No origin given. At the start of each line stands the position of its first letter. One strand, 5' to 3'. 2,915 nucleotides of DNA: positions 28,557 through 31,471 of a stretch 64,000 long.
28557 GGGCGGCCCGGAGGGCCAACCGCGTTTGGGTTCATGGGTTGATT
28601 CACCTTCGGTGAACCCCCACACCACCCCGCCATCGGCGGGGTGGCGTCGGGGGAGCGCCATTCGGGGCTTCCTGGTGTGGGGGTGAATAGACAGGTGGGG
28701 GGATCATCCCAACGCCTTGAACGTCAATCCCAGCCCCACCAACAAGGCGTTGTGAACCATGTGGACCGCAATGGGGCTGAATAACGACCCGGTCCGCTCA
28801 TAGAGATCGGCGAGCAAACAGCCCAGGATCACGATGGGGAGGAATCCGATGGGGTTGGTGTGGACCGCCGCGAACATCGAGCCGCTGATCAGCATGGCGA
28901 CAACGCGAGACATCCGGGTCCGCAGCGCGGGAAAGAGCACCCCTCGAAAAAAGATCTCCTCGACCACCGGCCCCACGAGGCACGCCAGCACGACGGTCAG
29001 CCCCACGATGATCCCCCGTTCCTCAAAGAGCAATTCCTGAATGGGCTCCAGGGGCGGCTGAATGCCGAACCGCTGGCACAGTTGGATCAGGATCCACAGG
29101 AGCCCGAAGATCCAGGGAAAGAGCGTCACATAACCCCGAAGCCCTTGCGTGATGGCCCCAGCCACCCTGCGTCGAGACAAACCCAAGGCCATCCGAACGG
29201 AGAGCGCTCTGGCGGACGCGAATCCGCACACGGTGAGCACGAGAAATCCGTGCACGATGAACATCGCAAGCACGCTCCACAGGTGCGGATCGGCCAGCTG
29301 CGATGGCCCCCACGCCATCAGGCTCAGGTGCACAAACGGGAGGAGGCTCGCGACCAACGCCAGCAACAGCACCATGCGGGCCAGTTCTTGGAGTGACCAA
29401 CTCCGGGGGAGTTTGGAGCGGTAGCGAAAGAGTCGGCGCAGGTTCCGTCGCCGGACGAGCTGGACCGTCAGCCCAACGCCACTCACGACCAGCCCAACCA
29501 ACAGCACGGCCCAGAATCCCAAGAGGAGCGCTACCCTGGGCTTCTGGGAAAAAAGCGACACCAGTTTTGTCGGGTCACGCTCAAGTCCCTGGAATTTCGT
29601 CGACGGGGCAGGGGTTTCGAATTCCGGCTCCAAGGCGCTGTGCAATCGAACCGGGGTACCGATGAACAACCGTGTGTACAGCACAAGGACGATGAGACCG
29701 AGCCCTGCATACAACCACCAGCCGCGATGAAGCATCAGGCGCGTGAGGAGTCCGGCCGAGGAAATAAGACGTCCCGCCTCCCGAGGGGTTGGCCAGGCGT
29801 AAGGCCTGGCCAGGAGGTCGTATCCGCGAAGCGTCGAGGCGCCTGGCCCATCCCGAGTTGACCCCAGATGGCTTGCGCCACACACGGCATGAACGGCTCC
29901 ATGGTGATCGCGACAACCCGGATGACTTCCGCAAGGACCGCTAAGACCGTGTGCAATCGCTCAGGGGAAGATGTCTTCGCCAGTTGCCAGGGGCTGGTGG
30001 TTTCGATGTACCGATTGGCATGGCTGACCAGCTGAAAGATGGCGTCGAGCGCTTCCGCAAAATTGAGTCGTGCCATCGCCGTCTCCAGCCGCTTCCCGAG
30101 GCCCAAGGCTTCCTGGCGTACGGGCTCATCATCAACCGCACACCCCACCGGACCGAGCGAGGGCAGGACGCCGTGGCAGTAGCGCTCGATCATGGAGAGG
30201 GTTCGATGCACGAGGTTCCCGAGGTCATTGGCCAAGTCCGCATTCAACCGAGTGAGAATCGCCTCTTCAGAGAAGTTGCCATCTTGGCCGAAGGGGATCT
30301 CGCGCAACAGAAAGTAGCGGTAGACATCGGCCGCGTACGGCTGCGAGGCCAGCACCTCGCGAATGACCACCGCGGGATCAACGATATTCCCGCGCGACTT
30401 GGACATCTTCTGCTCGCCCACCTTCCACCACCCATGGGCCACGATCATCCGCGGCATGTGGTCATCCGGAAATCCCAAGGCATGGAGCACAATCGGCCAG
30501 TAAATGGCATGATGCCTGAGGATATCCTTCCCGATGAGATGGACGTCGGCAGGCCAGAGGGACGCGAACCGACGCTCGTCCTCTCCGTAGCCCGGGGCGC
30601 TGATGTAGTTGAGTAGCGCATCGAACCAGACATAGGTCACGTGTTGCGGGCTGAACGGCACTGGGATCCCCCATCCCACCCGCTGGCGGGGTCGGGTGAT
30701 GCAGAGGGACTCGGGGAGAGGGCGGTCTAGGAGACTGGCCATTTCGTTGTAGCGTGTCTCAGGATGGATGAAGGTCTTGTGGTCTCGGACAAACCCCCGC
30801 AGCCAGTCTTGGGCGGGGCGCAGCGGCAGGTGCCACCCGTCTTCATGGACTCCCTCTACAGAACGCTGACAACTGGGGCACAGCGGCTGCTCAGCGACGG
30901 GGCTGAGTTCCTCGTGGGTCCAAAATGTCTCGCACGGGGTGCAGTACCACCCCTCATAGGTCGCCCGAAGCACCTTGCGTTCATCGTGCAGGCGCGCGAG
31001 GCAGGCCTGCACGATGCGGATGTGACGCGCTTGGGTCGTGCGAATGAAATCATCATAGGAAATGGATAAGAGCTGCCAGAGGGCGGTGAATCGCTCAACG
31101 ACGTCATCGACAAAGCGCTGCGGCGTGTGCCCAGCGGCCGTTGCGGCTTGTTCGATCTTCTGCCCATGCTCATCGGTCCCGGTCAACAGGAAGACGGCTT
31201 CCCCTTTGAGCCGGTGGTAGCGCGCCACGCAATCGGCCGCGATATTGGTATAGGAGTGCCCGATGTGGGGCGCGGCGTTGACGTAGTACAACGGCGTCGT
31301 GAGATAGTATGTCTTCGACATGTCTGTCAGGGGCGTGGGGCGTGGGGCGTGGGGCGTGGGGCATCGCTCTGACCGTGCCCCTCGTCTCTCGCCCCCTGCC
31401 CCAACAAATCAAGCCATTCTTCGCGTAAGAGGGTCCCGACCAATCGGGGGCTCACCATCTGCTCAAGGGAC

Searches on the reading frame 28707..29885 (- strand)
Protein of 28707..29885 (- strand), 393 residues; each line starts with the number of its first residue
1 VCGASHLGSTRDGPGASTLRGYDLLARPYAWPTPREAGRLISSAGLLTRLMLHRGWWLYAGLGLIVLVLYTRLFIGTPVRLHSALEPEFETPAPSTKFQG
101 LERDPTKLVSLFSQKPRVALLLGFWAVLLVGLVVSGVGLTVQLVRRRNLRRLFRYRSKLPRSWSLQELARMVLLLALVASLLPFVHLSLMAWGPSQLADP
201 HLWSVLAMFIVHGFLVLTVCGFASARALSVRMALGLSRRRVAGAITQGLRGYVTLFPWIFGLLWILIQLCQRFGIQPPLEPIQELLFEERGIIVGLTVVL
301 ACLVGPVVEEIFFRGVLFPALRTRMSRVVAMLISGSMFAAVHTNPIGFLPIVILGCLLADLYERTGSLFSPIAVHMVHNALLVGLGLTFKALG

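Call 14: search_protein_families(library=ncbifam, proteins=[window:28707-29885:-], max_evalue=0.00001)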
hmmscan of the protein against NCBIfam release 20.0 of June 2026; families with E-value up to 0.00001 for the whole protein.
window:28707-29885:- (393 aa): 5 families
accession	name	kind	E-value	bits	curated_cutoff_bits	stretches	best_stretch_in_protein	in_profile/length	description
NF041647.1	ABC_perm_CPBP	equivalog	1.6e-22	80.1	435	1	152-385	408-633/636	ABC transporter permease subunit/CPBP intramembrane protease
NF046050.1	CPBP_fam_MroQ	equivalog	2.3e-12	46.9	270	1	296-385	128-223/243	intramembrane glutamic endopeptidase MroQ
NF040589.1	CPBP_Synerg_MrtS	equivalog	1.1e-08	35.4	130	1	296-379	74-160/170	Synerg-CTERM system glutamic-type intramembrane protease MrtS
NF033192.3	CPBP_JDVT_MrtJ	equivalog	5e-08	33.5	75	1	302-382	5-95/98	JDVT-CTERM system glutamic-type intramembrane protease MrtJ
TIGR03008.1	pepcterm_CAAX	equivalog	2.6e-06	27.5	81.05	1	226-382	42-209/222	CAAX prenyl protease-related protein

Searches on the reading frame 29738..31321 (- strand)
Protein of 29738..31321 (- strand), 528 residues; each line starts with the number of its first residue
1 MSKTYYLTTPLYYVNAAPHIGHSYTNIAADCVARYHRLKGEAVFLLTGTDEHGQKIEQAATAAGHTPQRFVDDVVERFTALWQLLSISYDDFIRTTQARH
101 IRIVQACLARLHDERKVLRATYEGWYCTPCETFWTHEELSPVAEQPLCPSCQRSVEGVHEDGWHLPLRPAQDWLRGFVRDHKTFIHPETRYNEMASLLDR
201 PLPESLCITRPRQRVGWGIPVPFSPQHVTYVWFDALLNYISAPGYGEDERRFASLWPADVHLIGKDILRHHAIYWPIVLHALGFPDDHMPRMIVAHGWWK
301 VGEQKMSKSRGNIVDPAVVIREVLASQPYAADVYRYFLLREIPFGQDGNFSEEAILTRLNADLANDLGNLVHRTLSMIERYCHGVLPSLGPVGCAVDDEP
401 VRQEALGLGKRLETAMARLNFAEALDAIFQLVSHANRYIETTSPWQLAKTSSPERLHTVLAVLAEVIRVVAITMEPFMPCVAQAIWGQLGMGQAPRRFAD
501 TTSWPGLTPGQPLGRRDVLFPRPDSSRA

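Call 14: search_protein_families(library=ncbifam, proteins=[window:29738-31321:-], max_evalue=0.00001)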
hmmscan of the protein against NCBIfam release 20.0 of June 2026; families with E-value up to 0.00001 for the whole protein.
window:29738-31321:- (528 aa): 17 families
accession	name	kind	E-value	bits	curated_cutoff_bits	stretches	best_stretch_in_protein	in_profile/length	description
NF008900.0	PRK12267.1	equivalog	5e-189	629.9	598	1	2-525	3-512/648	methionine--tRNA ligase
TIGR00398.1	metG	equivalog_domain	2.4e-136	455.6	336.35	1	6-494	2-506/530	methionine--tRNA ligase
NF001100.0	PRK00133.1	equivalog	1.5e-91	308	587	2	144-494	171-505/676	methionine--tRNA ligase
NF008860.0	PRK11893.2-2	equivalog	1.1e-82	278.8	761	3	252-492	322-550/583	methionine--tRNA ligase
NF009687.0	PRK13208.1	equivalog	1e-31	109.9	738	2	226-505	456-716/801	valine--tRNA ligase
TIGR00422.1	valS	equivalog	5.5e-28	97.5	612.1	2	231-492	453-702/863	valine--tRNA ligase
NF008957.0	PRK12300.1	subfamily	9.9e-26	90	677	2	251-505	573-791/946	leucine--tRNA ligase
NF004349.1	PRK05729.1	equivalog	8.6e-25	87.1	704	1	231-492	443-686/860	valine--tRNA ligase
TIGR00392.1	ileS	equivalog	1.3e-22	79.9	621.4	1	227-493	534-793/861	isoleucine--tRNA ligase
TIGR00395.1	leuS_arch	equivalog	7.1e-21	73.9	648.5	1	250-491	566-778/938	leucine--tRNA ligase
TIGR00396.1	leuS_bact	equivalog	1.8e-19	69.4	548.4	1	3-156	29-182/843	leucine--tRNA ligase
NF011492.0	PRK14900.1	equivalog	6.1e-17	60.8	1783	1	228-501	456-719/1044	valine--tRNA ligase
NF000540.1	alt_ValS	exception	8.6e-17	60.4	900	1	236-489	506-743/827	valine--tRNA ligase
NF008863.0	PRK11893.2-5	equivalog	2.4e-12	46.2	551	0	13-111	15-114/531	methionine--tRNA ligase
NF008859.0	PRK11893.2-1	equivalog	5.3e-12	45.4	553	1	15-138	14-138/498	methionine--tRNA ligase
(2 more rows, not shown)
